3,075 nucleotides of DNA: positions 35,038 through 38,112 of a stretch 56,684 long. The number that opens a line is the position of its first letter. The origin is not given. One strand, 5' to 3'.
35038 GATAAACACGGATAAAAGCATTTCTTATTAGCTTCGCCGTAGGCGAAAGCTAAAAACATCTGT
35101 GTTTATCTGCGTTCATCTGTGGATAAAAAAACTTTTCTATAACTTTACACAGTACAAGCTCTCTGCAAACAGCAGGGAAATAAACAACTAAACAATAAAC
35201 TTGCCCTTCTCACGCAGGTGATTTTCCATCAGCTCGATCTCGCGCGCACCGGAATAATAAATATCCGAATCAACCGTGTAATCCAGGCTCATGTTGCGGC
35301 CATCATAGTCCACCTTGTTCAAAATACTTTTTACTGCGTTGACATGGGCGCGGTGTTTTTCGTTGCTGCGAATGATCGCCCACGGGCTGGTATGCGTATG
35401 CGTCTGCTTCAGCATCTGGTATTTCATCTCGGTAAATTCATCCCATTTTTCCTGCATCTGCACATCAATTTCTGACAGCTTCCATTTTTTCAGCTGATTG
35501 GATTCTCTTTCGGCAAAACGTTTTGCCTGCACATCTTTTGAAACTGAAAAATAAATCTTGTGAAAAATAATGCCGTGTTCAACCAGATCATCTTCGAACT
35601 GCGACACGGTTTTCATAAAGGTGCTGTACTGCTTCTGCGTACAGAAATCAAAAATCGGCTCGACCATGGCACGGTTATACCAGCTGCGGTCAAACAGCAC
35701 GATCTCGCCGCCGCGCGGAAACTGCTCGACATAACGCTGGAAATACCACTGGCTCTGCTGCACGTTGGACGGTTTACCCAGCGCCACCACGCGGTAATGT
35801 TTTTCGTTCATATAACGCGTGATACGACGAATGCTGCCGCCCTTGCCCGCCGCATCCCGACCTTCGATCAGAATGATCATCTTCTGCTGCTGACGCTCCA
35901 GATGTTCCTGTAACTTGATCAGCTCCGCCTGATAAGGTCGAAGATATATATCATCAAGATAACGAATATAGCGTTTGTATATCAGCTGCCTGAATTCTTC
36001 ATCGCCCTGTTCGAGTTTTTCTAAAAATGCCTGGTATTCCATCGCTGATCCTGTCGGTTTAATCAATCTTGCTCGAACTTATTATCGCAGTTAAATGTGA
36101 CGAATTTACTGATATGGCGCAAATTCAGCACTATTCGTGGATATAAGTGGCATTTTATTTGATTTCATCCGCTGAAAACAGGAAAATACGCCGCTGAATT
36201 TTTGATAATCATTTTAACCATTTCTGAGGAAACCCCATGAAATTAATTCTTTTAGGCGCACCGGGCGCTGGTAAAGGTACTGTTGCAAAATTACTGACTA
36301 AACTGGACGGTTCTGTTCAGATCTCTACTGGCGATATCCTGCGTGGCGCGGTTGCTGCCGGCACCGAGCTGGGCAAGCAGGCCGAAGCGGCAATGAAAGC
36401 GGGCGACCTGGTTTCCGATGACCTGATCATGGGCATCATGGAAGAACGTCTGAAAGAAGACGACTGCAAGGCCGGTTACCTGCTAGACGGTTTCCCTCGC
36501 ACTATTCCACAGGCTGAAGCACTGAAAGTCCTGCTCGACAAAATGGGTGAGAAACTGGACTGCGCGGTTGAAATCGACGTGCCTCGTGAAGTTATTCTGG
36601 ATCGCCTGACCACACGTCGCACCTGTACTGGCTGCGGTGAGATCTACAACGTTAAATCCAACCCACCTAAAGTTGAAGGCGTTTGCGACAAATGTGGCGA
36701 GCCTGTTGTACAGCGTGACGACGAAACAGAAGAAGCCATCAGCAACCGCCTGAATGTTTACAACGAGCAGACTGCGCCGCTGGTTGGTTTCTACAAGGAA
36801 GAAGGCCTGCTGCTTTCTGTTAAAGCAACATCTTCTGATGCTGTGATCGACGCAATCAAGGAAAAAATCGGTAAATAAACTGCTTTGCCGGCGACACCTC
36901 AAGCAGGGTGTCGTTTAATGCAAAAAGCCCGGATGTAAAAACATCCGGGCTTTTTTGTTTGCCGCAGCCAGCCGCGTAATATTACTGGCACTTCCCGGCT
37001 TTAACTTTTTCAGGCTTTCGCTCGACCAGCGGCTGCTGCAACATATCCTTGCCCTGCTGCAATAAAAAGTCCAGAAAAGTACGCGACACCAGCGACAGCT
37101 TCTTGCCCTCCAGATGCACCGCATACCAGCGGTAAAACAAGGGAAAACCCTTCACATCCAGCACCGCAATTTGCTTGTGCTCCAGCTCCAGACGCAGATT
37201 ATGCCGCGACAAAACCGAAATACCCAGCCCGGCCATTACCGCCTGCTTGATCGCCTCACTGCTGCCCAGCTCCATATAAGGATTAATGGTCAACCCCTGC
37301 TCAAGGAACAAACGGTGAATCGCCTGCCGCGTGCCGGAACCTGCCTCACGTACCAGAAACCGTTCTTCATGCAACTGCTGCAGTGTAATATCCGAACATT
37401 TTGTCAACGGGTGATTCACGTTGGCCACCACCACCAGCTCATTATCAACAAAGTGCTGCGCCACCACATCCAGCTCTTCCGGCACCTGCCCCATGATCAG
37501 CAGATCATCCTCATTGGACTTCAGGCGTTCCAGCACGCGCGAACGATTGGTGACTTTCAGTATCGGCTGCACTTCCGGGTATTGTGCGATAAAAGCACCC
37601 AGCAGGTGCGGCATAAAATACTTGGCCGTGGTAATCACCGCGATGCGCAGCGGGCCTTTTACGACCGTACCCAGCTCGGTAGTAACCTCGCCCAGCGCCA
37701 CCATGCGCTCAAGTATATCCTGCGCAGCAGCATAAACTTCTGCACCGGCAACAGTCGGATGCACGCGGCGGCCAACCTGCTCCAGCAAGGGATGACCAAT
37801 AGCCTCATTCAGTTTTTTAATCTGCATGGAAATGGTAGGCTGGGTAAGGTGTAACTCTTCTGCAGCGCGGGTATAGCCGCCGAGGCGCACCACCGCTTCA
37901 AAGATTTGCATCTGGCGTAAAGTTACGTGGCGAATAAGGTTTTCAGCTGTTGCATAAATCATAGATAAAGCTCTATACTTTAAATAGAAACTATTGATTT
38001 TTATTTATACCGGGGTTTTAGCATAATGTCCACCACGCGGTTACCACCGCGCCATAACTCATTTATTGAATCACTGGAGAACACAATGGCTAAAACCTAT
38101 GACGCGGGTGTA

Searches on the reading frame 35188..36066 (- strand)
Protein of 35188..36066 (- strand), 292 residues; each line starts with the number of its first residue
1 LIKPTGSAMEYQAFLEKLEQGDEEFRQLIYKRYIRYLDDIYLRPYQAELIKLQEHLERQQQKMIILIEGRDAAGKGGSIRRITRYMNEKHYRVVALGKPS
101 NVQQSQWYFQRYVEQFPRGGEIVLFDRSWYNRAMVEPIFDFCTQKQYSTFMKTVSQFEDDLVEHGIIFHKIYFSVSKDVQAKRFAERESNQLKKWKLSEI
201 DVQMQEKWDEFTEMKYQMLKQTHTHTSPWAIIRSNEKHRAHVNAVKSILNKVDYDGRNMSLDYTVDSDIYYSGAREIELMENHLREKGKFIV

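Call 71: search_protein_families(library=pfam, proteins=[window:35188-36066:-], max_evalue=0.00001)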
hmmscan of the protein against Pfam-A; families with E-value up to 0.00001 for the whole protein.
window:35188-36066:- (292 aa): 1 family
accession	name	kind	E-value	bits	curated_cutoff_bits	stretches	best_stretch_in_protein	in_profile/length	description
PF03976.20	PPK2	-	1.8e-80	270.2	22.3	1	43-256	12-225/229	Polyphosphate kinase 2 (PPK2)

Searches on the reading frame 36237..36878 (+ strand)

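Call 71: search_protein_families(library=pfam, proteins=[window:36237-36878:+], max_evalue=0.00001)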
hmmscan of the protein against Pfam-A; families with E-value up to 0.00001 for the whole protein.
window:36237-36878:+ (213 aa): 3 families
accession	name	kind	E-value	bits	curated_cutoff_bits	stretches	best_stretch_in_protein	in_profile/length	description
PF00406.28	ADK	-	3.7e-51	173.7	26.8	1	5-190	1-150/151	Adenylate kinase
PF13207.12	AAA_17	-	1.8e-23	83.8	27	1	6-129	1-124/136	AAA domain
PF05191.20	ADK_lid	-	5.8e-19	68.1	26.6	1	127-162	1-36/36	Adenylate kinase, active site lid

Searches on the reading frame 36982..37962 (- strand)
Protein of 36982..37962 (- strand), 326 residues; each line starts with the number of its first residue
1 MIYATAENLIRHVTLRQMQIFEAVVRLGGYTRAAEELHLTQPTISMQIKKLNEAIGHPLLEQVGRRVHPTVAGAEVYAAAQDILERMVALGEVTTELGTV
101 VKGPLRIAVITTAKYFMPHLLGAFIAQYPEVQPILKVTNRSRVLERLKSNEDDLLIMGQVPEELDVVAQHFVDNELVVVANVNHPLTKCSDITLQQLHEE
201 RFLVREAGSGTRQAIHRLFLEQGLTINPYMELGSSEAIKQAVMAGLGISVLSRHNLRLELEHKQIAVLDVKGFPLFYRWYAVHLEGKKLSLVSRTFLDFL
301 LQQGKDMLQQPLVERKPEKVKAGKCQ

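Call 71: search_protein_families(library=pfam, proteins=[window:36982-37962:-], max_evalue=0.00001)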
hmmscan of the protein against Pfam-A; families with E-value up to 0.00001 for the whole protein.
window:36982-37962:- (326 aa): 2 families
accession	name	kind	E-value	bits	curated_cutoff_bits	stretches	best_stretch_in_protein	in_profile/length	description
PF03466.25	LysR_substrate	-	9.8e-52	175.8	28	1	101-303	4-207/209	LysR substrate binding domain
PF00126.33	HTH_1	-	8.6e-22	77.3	26.6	1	15-73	1-59/60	Bacterial regulatory helix-turn-helix protein, lysR family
